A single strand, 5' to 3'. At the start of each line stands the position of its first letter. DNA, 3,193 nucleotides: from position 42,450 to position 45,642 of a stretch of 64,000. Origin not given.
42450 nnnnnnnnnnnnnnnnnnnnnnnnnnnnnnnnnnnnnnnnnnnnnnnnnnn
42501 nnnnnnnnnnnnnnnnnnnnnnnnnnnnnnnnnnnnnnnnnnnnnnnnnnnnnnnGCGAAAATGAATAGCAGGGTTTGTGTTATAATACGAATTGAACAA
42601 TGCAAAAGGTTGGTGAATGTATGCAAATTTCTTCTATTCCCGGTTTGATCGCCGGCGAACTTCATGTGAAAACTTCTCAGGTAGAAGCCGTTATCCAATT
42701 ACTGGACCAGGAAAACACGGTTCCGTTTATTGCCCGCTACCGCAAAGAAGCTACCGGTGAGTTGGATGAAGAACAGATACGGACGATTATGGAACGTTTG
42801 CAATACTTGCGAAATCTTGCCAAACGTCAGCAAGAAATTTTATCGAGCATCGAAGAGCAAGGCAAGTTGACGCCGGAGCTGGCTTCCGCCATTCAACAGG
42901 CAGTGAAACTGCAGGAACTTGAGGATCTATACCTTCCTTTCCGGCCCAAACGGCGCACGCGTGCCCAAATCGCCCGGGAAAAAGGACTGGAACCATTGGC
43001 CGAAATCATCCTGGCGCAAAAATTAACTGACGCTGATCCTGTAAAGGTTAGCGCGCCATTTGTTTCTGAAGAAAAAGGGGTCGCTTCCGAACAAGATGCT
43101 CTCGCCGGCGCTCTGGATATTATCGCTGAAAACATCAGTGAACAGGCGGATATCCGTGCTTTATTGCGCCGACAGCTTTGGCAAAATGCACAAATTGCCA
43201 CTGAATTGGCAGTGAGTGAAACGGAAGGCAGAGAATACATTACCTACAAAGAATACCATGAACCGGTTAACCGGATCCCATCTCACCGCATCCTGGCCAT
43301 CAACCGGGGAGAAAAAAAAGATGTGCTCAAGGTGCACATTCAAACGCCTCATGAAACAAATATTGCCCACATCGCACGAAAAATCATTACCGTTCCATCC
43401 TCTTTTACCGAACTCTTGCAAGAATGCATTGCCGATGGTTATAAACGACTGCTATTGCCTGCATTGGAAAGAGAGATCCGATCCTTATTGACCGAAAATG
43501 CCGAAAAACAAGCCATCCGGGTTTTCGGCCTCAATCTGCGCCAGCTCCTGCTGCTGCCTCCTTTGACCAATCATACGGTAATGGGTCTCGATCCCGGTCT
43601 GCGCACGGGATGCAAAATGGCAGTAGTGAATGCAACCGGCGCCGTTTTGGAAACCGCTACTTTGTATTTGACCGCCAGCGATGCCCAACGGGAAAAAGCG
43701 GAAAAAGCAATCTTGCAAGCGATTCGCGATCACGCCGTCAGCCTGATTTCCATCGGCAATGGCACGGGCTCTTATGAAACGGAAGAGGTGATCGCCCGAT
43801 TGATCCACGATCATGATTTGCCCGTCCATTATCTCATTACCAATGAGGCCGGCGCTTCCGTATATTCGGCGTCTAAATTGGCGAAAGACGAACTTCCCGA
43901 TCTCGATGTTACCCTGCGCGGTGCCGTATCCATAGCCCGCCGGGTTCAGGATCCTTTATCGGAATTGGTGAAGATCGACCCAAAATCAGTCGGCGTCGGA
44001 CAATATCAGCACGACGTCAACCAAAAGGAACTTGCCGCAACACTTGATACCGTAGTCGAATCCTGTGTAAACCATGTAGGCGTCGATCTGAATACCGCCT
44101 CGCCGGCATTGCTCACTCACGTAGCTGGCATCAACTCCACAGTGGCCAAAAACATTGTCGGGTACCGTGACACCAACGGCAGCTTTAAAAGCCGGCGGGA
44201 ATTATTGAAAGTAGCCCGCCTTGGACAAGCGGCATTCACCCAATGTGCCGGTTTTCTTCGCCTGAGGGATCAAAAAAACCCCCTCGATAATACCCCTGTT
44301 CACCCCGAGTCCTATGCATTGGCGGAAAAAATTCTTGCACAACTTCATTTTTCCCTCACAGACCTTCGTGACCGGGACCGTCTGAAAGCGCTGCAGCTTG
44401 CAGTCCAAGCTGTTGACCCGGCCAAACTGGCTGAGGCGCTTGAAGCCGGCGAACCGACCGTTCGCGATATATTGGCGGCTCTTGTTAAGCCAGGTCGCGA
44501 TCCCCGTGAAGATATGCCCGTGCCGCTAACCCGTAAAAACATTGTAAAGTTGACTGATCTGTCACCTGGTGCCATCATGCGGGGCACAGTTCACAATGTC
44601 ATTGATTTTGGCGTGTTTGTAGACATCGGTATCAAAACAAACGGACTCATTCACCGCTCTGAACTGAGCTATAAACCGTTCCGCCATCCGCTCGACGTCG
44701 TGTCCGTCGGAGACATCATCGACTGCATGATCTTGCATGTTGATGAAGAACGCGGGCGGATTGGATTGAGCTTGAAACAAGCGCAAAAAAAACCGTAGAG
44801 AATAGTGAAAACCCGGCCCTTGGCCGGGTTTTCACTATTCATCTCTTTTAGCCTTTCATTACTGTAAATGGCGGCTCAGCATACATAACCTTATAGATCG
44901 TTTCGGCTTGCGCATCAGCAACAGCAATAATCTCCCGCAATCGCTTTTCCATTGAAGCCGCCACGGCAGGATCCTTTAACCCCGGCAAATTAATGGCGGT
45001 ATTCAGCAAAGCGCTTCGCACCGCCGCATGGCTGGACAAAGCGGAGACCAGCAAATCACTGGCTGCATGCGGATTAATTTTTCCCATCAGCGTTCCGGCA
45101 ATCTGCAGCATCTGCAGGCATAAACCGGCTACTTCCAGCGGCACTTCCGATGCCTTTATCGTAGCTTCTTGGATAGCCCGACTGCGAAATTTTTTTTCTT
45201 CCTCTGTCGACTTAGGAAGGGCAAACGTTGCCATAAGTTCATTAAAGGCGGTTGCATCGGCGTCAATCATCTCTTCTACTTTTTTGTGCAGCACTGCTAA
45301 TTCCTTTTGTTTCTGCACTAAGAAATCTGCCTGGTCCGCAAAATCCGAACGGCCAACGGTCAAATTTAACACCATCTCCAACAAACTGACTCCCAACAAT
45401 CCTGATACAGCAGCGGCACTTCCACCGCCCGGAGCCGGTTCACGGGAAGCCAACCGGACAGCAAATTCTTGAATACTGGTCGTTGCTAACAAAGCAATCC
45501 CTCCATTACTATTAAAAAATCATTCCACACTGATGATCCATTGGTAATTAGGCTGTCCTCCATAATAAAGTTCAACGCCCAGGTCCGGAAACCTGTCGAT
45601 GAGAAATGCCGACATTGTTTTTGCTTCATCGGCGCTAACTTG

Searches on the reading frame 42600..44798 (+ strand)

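Call 84: search_protein_families(library=pfam, proteins=[window:42600-44798:+], max_evalue=0.000001)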
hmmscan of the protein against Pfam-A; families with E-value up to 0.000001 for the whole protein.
window:42600-44798:+ (732 aa): 8 families
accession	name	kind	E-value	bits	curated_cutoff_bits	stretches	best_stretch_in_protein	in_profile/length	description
PF16921.10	Tex_YqgF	-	1.4e-49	168.1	27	1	326-450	2-126/126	Tex protein YqgF-like domain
PF22706.1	Tex_central_region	-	3.1e-32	112.4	27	1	145-309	4-178/178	Tex central region-like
PF09371.15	Tex_N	-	1e-31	108.9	32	1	14-85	4-75/75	Tex-like protein N-terminal domain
PF12836.13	HHH_3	-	5.8e-28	97.2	27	1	490-554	1-65/65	Helix-hairpin-helix motif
PF17674.7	HHH_9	-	1.7e-22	80.5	23.1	1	560-636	1-70/70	HHH domain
PF00575.29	S1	-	3.6e-15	56.5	22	1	656-726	4-74/74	S1 RNA binding domain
PF14639.11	YqgF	-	3.2e-08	33.9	35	1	341-457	24-147/150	Holliday-junction resolvase-like of SPT6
PF14635.12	HHH_7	-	2e-07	31.7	27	1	464-554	6-102/104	Helix-hairpin-helix motif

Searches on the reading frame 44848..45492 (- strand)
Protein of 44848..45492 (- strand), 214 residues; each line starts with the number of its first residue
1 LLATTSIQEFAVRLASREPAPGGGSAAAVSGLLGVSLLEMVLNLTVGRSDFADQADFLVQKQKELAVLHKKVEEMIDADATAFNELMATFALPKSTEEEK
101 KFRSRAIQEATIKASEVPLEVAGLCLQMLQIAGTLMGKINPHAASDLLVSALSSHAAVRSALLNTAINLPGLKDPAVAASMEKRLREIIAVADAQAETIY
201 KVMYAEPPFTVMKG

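Call 84: search_protein_families(library=pfam, proteins=[window:44848-45492:-], max_evalue=0.000001)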
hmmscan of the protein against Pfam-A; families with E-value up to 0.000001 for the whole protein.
window:44848-45492:- (214 aa): 1 family
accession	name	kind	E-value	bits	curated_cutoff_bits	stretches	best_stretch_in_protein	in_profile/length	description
PF04961.17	FTCD_C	-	5.3e-58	196.2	24.5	1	6-186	1-181/182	Formiminotransferase-cyclodeaminase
